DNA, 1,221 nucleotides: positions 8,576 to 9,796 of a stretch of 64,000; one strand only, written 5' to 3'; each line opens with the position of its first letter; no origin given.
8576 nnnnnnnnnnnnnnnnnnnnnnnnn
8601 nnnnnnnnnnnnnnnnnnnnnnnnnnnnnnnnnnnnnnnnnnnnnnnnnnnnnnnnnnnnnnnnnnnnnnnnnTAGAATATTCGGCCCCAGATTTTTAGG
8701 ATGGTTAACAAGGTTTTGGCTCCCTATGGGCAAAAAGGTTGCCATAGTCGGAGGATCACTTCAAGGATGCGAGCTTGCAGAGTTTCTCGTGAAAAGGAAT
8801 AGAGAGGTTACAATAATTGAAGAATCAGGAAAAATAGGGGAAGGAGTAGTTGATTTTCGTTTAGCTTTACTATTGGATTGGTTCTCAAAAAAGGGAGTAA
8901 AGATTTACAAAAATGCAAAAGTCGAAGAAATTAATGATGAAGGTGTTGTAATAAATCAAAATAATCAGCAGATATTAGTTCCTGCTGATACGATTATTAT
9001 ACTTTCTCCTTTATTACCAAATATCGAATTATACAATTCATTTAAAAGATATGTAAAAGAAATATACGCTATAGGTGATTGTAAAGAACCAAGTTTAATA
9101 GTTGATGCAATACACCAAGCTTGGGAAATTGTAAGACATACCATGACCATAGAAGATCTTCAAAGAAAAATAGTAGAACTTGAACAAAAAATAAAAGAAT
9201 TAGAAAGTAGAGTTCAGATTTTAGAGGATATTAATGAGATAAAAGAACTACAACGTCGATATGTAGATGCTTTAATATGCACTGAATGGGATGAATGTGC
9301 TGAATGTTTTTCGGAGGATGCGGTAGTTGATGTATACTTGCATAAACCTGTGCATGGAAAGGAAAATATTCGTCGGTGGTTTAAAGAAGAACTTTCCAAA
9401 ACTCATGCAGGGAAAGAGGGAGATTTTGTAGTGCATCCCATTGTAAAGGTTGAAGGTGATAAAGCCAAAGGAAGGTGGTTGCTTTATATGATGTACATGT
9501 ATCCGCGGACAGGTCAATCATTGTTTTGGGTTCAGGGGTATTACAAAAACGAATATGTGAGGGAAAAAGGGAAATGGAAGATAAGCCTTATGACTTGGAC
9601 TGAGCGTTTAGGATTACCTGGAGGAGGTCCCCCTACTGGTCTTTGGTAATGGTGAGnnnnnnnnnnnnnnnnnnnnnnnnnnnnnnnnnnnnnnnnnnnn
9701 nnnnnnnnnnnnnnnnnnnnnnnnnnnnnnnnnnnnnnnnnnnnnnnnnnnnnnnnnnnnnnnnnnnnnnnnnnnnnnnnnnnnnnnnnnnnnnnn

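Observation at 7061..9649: OYE/2,4-dienoyl-reductase-like flavoenzyme fused to a coiled coil and a SnoaL/NTF2-like domain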

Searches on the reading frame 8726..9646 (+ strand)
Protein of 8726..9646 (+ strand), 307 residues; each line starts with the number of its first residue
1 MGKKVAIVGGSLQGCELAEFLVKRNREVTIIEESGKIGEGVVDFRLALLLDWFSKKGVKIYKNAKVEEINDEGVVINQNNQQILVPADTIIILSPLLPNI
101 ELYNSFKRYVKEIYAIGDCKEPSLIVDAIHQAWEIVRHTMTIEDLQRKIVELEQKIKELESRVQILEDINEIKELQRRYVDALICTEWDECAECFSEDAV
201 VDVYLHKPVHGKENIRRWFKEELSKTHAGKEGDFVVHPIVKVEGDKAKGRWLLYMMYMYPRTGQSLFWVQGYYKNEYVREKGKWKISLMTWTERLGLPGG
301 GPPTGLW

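Call 6: search_protein_families(library=pfam, proteins=[window:8726-9646:+], max_evalue=0.01)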
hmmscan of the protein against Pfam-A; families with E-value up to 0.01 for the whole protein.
window:8726-9646:+ (307 aa): 8 families
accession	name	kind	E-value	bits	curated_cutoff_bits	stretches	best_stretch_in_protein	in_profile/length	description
PF13577.12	SnoaL_4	-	1.3e-22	80.5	24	1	165-289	2-125/126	SnoaL-like domain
PF07992.20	Pyr_redox_2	-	2.7e-15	57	26.1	1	3-132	143-291/291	Pyridine nucleotide-disulphide oxidoreductase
PF00070.33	Pyr_redox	-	4e-11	43.7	22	1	4-73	1-70/82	Pyridine nucleotide-disulphide oxidoreductase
PF12680.13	SnoaL_2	-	3.9e-07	31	27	1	177-266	2-84/102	SnoaL-like domain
PF13738.12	Pyr_redox_3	-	8.4e-05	22.4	30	1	2-91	164-263/305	Pyridine nucleotide-disulphide oxidoreductase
PF01266.30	DAO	-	0.00036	20.6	27.9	0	4-40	1-37/353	FAD dependent oxidoreductase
PF01813.22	ATP-synt_D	-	0.0024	18.2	25.7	1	81-169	79-164/196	ATP synthase subunit D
PF13450.12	NAD_binding_8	-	0.0039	17.9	21.9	1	7-38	1-32/68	NAD(P)-binding Rossmann-like domain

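Call 7: find_homologous_proteins(query=window:8726-9646:+)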
Query window:8726-9646:+ (307 aa): 200 proteins with E <= 0.001 among 5816 candidates; the best 120 are listed.
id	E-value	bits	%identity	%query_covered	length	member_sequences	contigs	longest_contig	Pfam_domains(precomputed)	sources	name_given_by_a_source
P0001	4.8e-97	343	84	50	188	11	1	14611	PF12680.14,PF13577.13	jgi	-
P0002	1.8e-85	305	74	51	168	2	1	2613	PF13577.13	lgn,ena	-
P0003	1.1e-83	299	72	51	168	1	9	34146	PF13577.13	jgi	jgi:hypothetical protein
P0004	2.3e-83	298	73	55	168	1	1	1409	PF13577.13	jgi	jgi:hypothetical protein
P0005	2.4e-83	298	72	51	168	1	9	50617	PF12680.14,PF13577.13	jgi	jgi:hypothetical protein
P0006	6.1e-83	297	69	51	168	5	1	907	PF12680.14,PF13577.13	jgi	jgi:hypothetical protein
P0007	2.5e-82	295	72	55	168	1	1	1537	PF13577.13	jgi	jgi:hypothetical protein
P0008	4.2e-82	294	69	51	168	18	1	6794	PF13577.13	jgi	jgi:hypothetical protein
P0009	4.6e-82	294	70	51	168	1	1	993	PF12680.14,PF13577.13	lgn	-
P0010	1.1e-81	292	70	55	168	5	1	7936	PF12680.14,PF13577.13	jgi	jgi:ketosteroid isomerase-like protein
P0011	1.1e-81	292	69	51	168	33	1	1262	PF13577.13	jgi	-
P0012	2.7e-81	291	70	50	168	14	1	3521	PF13577.13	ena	-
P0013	3.7e-81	291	69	51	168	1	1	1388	PF13577.13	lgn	-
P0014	3.7e-81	291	70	55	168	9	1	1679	PF13577.13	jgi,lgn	jgi:ketosteroid isomerase-like protein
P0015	5.9e-81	290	71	55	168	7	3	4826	PF13577.13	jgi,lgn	-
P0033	1.6e-79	285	70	55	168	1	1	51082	PF13577.13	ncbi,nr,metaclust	ncbi:MAG: hypothetical protein A2Y65_04795 [Deltaproteobacteria bacterium RBG_13_52_11]|nr:MAG: hypo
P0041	3.9e-79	284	68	55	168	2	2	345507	PF13577.13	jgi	jgi:hypothetical protein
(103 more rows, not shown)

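Call 8: find_encoding_contigs(protein=P0001, flank=10000, max_places=4)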
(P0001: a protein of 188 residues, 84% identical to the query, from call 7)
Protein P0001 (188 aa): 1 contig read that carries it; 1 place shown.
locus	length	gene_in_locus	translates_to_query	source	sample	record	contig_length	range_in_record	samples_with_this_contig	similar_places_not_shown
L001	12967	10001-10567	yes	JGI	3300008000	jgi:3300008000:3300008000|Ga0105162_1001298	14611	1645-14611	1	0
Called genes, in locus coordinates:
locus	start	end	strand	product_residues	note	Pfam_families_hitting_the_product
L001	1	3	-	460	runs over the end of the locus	PF00682:HMGL-like, PF02436:PYC_OADA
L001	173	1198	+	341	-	PF00701:DHDPS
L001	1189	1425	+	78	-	PF09527:ATPase_gene1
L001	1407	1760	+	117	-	PF03899:ATP-synt_I (weak)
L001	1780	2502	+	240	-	PF00119:ATP-synt_A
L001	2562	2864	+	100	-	PF00137:ATP-synt_C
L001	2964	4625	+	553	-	PF01266:DAO (faint), PF03486:HI0933_like (faint), PF07992:Pyr_redox_2, PF13450:NAD_binding_8 (faint), PF13738:Pyr_redox_3, PF00070:Pyr_redox, PF02852:Pyr_redox_dim, PF00581:Rhodanese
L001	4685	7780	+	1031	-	PF07719:TPR_2 (faint), PF13181:TPR_8 (faint), PF00158:Sigma54_activat, PF07724:AAA_2 (weak), PF07728:AAA_5, PF14532:Sigma54_activ_2, PF25601:AAA_lid_14, PF02954:HTH_8 (weak)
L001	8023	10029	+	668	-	PF00724:Oxidored_FMN, PF01262:AlaDh_PNT_C (faint), PF13738:Pyr_redox_3 (faint), PF03486:HI0933_like (weak), PF07992:Pyr_redox_2, PF12831:FAD_oxidored (weak), PF13450:NAD_binding_8 (weak), PF00070:Pyr_redox, +4 more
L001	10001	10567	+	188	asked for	PF13577:SnoaL_4, PF12680:SnoaL_2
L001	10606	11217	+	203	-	PF18089:DAPG_hydrolase (faint)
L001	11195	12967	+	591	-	?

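Call 14: find_encoding_contigs(protein=P0033, flank=8000, max_places=3)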
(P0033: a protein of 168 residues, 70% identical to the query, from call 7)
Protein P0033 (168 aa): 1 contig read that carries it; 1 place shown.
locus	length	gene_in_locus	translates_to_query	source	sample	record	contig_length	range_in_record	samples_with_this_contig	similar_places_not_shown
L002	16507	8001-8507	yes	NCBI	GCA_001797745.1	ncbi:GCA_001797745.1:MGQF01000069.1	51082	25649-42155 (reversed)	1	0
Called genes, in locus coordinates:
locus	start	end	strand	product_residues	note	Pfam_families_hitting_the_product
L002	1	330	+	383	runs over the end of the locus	-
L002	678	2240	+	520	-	PF18911:PKD_4 (weak), PF22352:K319L-like_PKD, PF07705:CARDB (faint)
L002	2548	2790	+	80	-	PF13561:adh_short_C2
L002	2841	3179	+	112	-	PF07883:Cupin_2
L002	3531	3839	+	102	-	PF02627:CMD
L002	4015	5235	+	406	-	PF13433:Peripla_BP_5 (weak), PF13458:Peripla_BP_6, PF01094:ANF_receptor, PF13433:Peripla_BP_5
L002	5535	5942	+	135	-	PF01814:Hemerythrin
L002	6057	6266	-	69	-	-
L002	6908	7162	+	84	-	-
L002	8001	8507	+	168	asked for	PF13577:SnoaL_4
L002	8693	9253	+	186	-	PF00881:Nitroreductase, PF14512:TM1586_NiRdase (weak)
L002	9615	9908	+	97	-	-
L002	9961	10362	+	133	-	PF02627:CMD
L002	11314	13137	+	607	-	-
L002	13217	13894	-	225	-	PF07796:DUF1638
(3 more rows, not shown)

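Call 15: find_encoding_contigs(protein=P0041, flank=8000, max_places=3)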
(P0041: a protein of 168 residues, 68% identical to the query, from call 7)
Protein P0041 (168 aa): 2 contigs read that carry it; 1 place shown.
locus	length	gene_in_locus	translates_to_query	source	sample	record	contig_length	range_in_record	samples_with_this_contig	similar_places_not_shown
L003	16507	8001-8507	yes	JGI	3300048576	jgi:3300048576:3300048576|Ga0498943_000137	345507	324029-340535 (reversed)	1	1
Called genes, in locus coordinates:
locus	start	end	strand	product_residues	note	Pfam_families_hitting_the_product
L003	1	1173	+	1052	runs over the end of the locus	PF13424:TPR_12 (faint), PF02954:HTH_8 (faint), PF00158:Sigma54_activat, PF14532:Sigma54_activ_2, PF07724:AAA_2 (weak), PF07728:AAA_5 (weak), PF25601:AAA_lid_14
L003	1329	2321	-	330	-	PF00378:ECH_1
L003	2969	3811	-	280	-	PF13577:SnoaL_4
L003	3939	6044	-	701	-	PF00724:Oxidored_FMN, PF01262:AlaDh_PNT_C (faint), PF01946:Thi4 (faint), PF07992:Pyr_redox_2 (weak), PF07992:Pyr_redox_2, PF12831:FAD_oxidored (weak), PF00070:Pyr_redox, PF01266:DAO (weak), +8 more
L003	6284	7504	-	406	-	PF00682:HMGL-like, PF22617:HCS_D2 (weak)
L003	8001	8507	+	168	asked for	PF13577:SnoaL_4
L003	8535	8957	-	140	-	-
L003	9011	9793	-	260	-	PF00106:adh_short, PF08659:KR, PF23441:SDR (weak), PF13561:adh_short_C2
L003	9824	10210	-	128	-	PF07366:SnoaL, PF12680:SnoaL_2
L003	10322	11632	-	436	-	PF06808:DctM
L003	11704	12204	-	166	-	PF04290:DctQ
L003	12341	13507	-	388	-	PF03480:DctP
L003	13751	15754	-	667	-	PF00724:Oxidored_FMN, PF13738:Pyr_redox_3 (faint), PF00890:FAD_binding_2 (faint), PF03486:HI0933_like (weak), PF07992:Pyr_redox_2, PF12831:FAD_oxidored (weak), PF13450:NAD_binding_8 (weak), PF00070:Pyr_redox, +4 more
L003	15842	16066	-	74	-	-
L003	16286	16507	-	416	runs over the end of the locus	PF13433:Peripla_BP_5 (faint), PF13458:Peripla_BP_6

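Call 19: search_protein_families(library=ncbifam, proteins=[L001:8023-10026:+, L001:10606-11214:+], max_evalue=0.001)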
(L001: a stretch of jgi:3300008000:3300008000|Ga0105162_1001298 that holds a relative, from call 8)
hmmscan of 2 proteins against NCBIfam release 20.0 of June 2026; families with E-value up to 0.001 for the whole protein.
L001:8023-10026:+ (668 aa): 99 families (the best 25 are shown)
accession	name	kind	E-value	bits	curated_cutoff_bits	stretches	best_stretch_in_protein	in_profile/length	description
NF045599.1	bili_reduct_long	exception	3.7e-102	342.6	750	2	8-510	29-503/641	bilirubin reductase, long form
TIGR03997.1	mycofact_OYE_2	equivalog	7e-101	338.6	793.15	2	287-667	273-644/645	mycofactocin system FadH/OYE family oxidoreductase 2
NF041087.1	bile_acid_BaiCD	equivalog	4.2e-95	319.2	825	1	7-668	31-642/642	bile acid Fe-S flavoenzyme BaiCD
TIGR03996.1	mycofact_OYE_1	hypoth_equivalog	2.5e-47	161.7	627.9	2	285-659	264-627/633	mycofactocin system FadH/OYE family oxidoreductase 1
NF045592.1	bili_reduct_N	equivalog_domain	4.6e-44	151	425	1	14-360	30-351/363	bilirubin reductase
NF010047.0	PRK13523.1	equivalog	1.9e-35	122.5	431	1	7-204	33-216/339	NADPH dehydrogenase NamA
NF006101.0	PRK08255.1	equivalog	3.5e-25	88.2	1078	1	104-247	521-659/768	bifunctional salicylyl-CoA 5-hydroxylase/oxidoreductase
NF007899.0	PRK10605.1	subfamily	3.7e-24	85.6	403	1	115-192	145-222/365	N-ethylmaleimide reductase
NF009410.0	PRK12771.1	subfamily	3.4e-17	62.2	516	1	378-426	129-177/566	NAD(P)-binding protein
NF009454.0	PRK12814.1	equivalog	1.2e-13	50.3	916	1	385-508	191-315/657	putative NADPH-dependent glutamate synthase small subunit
NF007123.0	PRK09564.1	equivalog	1.7e-13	50.1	458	1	458-633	88-252/444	CoA-disulfide reductase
TIGR03385.1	CoA_CoA_reduc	equivalog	5.3e-13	48.5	578.8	1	472-633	102-251/439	CoA-disulfide reductase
TIGR01350.1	lipoamide_DH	equivalog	6e-13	48.3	408.8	2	530-626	169-268/461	dihydrolipoyl dehydrogenase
NF004991.0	PRK06370.1-3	subfamily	1.7e-12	46.7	620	2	478-628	169-303/509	FAD-containing oxidoreductase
NF004943.0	PRK06292.2-1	equivalog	2.7e-12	46.2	432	1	453-620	115-263/456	dihydrolipoyl dehydrogenase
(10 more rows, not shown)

L001:10606-11214:+ (203 aa): 0 families

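Call 32: list_cluster_members(proteins=[P0164, window:8726-9646:+, window:8320-8673:+, window:9143-9646:+])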
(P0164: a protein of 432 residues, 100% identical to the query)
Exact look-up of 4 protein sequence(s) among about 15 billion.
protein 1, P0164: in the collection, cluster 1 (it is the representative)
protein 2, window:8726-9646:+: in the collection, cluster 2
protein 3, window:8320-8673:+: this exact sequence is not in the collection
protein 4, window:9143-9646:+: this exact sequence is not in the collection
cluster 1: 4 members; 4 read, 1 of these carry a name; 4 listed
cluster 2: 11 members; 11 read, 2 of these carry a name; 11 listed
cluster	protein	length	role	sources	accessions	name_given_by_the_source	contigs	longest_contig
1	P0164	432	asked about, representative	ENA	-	-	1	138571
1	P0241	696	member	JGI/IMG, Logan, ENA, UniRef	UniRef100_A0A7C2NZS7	FAD-dependent oxidoreductase n=1 Tax=candidate division WOR-3 bacterium TaxID=2052148 ...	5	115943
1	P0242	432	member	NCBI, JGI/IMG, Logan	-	-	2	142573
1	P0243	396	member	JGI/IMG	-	-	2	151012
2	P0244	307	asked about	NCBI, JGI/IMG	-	-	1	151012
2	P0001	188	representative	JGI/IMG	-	-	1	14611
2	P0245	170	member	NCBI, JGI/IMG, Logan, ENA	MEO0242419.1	MAG: nuclear transport factor 2 family protein [candidate division WOR-3 bacterium]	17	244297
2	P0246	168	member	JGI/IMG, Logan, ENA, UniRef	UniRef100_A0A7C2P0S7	Nuclear transport factor 2 family protein n=1 Tax=candidate division WOR-3 bacterium ...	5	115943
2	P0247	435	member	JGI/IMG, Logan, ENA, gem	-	-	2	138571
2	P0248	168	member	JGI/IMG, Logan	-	-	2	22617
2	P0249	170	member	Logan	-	-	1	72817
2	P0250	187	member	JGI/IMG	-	-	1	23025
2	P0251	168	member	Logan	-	-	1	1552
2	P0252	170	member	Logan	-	-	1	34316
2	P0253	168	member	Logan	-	-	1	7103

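Call 34: find_encoding_contigs(protein=P0241, flank=10000, max_places=5)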
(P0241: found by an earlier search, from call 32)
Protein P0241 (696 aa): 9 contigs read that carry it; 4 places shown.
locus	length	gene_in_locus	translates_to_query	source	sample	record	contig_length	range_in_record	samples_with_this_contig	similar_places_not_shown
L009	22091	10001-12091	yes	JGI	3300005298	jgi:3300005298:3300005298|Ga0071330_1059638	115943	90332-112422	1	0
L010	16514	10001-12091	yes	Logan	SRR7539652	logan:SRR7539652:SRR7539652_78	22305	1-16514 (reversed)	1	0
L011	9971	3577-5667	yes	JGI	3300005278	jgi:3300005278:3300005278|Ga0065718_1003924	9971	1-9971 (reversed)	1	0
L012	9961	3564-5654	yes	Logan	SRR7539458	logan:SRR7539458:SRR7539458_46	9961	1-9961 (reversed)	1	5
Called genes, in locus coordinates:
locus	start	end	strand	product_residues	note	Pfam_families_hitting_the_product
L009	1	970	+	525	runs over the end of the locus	PF01645:Glu_synthase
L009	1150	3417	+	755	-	PF17191:RecG_wedge, PF01336:tRNA_anti-codon, PF00270:DEAD, PF04851:ResIII, PF22590:Cas3-like_C_2 (faint), PF00271:Helicase_C, PF19833:RecG_dom3_C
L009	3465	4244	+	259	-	PF00378:ECH_1, PF16113:ECH_2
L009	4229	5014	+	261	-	PF01869:BcrAD_BadFG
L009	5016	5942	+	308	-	PF13207:AAA_17 (faint), PF13401:AAA_22 (faint), PF02881:SRP54_N, PF06414:Zeta_toxin (weak), PF00448:SRP54, PF13604:AAA_30 (weak)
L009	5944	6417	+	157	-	PF01668:SmpB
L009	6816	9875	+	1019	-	PF13424:TPR_12 (faint), PF00158:Sigma54_activat, PF14532:Sigma54_activ_2, PF07728:AAA_5, PF25601:AAA_lid_14, PF02954:HTH_8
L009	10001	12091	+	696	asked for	PF00724:Oxidored_FMN, PF13738:Pyr_redox_3 (faint), PF01266:DAO (faint), PF01494:FAD_binding_3 (faint), PF03486:HI0933_like (faint), PF07992:Pyr_redox_2, PF12831:FAD_oxidored, PF00070:Pyr_redox, +1 more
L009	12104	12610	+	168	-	PF13577:SnoaL_4, PF12680:SnoaL_2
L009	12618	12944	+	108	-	PF13510:Fer2_4, PF00111:Fer2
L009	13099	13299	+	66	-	PF12838:Fer4_7 (weak), PF00037:Fer4 (weak)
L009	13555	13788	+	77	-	PF00890:FAD_binding_2 (weak), PF01266:DAO (weak), PF01946:Thi4 (weak), PF07992:Pyr_redox_2, PF13450:NAD_binding_8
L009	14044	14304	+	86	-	-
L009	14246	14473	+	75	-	PF07992:Pyr_redox_2 (weak)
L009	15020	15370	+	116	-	PF01266:DAO (weak), PF00890:FAD_binding_2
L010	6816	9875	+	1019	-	PF13424:TPR_12 (faint), PF00158:Sigma54_activat, PF14532:Sigma54_activ_2, PF07728:AAA_5, PF25601:AAA_lid_14, PF02954:HTH_8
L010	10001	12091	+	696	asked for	PF00724:Oxidored_FMN, PF13738:Pyr_redox_3 (faint), PF01266:DAO (faint), PF01494:FAD_binding_3 (faint), PF03486:HI0933_like (faint), PF07992:Pyr_redox_2, PF12831:FAD_oxidored, PF00070:Pyr_redox, +1 more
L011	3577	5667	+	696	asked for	PF00724:Oxidored_FMN, PF13738:Pyr_redox_3 (faint), PF01266:DAO (faint), PF01494:FAD_binding_3 (faint), PF03486:HI0933_like (faint), PF07992:Pyr_redox_2, PF12831:FAD_oxidored, PF00070:Pyr_redox, +1 more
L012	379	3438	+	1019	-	PF13424:TPR_12 (faint), PF00158:Sigma54_activat, PF14532:Sigma54_activ_2, PF07728:AAA_5, PF25601:AAA_lid_14, PF02954:HTH_8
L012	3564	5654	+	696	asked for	PF00724:Oxidored_FMN, PF13738:Pyr_redox_3 (faint), PF01266:DAO (faint), PF01494:FAD_binding_3 (faint), PF03486:HI0933_like (faint), PF07992:Pyr_redox_2, PF12831:FAD_oxidored, PF00070:Pyr_redox, +1 more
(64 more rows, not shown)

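Call 35: find_encoding_contigs(protein=P0242, flank=10000, max_places=5)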
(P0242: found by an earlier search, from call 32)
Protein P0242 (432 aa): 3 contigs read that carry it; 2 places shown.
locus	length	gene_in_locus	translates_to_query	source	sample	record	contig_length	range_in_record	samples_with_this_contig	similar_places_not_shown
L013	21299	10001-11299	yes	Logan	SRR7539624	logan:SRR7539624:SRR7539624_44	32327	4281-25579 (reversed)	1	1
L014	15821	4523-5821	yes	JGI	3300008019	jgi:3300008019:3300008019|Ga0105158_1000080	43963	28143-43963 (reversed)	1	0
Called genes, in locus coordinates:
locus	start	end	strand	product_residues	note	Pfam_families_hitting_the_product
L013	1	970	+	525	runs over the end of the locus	PF01645:Glu_synthase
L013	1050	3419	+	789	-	PF17191:RecG_wedge, PF01336:tRNA_anti-codon, PF00270:DEAD, PF04851:ResIII, PF22590:Cas3-like_C_2 (faint), PF00271:Helicase_C, PF19833:RecG_dom3_C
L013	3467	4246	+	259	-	PF00378:ECH_1, PF16113:ECH_2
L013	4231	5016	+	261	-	PF01869:BcrAD_BadFG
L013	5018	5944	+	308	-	PF13401:AAA_22 (faint), PF02881:SRP54_N, PF13207:AAA_17 (faint), PF06414:Zeta_toxin (weak), PF00448:SRP54, PF13604:AAA_30 (weak)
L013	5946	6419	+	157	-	PF01668:SmpB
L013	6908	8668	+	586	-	PF13424:TPR_12 (faint), PF07719:TPR_2 (faint), PF13181:TPR_8 (faint)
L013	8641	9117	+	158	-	PF00158:Sigma54_activat, PF14532:Sigma54_activ_2 (weak)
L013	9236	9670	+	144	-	PF00158:Sigma54_activat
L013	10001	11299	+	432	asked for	PF00724:Oxidored_FMN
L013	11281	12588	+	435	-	PF01266:DAO (faint), PF07992:Pyr_redox_2, PF00070:Pyr_redox, PF13577:SnoaL_4, PF12680:SnoaL_2 (weak)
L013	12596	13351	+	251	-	PF00111:Fer2, PF13510:Fer2_4, PF13187:Fer4_9 (faint), PF10588:NADH-G_4Fe-4S_3, PF14697:Fer4_21 (weak), PF22117:Fer4_Nqo3 (weak), PF12838:Fer4_7, PF00037:Fer4 (weak), +1 more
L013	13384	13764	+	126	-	PF01946:Thi4 (weak), PF01494:FAD_binding_3 (weak), PF07992:Pyr_redox_2, PF00070:Pyr_redox (faint), PF00890:FAD_binding_2 (weak), PF01266:DAO (weak), PF12831:FAD_oxidored (weak), PF13450:NAD_binding_8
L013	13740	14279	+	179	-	-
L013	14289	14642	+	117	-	-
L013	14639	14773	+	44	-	-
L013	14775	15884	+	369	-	PF00890:FAD_binding_2, PF01266:DAO (weak)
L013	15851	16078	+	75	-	PF00890:FAD_binding_2 (weak)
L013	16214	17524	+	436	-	PF02881:SRP54_N, PF13401:AAA_22, PF20720:nSTAND3 (faint), PF00448:SRP54, PF01656:CbiA (weak), PF02978:SRP_SPB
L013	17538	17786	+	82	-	PF00886:Ribosomal_S16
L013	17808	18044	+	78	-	PF13083:KH_KhpA-B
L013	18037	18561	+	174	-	PF01782:RimM, PF05239:PRC, PF24986:PRC_RimM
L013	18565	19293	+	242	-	PF01746:tRNA_m1G_MT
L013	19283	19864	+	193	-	PF09936:Methyltrn_RNA_4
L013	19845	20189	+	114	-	PF01245:Ribosomal_L19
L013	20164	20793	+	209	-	PF01351:RNase_HII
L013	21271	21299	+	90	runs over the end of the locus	PF00216:Bac_DNA_binding, PF18291:HU-HIG (weak), PF18175:HU-CCDC81_bac_2 (weak)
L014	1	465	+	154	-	?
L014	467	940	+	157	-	PF01668:SmpB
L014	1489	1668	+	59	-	-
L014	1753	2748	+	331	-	PF07719:TPR_2 (faint), PF13424:TPR_12 (faint)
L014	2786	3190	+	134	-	-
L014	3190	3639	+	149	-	PF00158:Sigma54_activat, PF14532:Sigma54_activ_2 (weak)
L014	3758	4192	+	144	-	PF00158:Sigma54_activat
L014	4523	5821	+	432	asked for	PF00724:Oxidored_FMN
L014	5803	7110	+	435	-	PF01266:DAO (faint), PF07992:Pyr_redox_2, PF00070:Pyr_redox, PF13577:SnoaL_4, PF12680:SnoaL_2 (weak)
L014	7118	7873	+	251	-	PF00111:Fer2, PF13510:Fer2_4, PF13187:Fer4_9 (faint), PF10588:NADH-G_4Fe-4S_3, PF14697:Fer4_21 (weak), PF22117:Fer4_Nqo3 (weak), PF12838:Fer4_7, PF00037:Fer4 (weak), +1 more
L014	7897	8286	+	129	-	PF01946:Thi4 (weak), PF00070:Pyr_redox (faint), PF00890:FAD_binding_2 (weak), PF01266:DAO (weak), PF01494:FAD_binding_3 (weak), PF07992:Pyr_redox_2, PF12831:FAD_oxidored (weak), PF13450:NAD_binding_8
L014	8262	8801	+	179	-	-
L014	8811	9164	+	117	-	-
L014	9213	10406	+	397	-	PF00890:FAD_binding_2, PF01266:DAO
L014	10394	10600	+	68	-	-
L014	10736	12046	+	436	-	PF02881:SRP54_N, PF13401:AAA_22, PF20720:nSTAND3 (faint), PF00448:SRP54, PF01656:CbiA (weak), PF02978:SRP_SPB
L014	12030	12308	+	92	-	PF00886:Ribosomal_S16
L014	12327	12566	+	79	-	PF13083:KH_KhpA-B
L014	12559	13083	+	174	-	PF01782:RimM, PF05239:PRC, PF24986:PRC_RimM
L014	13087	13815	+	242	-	PF01746:tRNA_m1G_MT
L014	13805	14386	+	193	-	PF09936:Methyltrn_RNA_4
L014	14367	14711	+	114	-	PF01245:Ribosomal_L19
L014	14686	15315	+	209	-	PF01351:RNase_HII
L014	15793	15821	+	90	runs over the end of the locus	PF00216:Bac_DNA_binding, PF18291:HU-HIG (weak), PF18175:HU-CCDC81_bac_2 (weak)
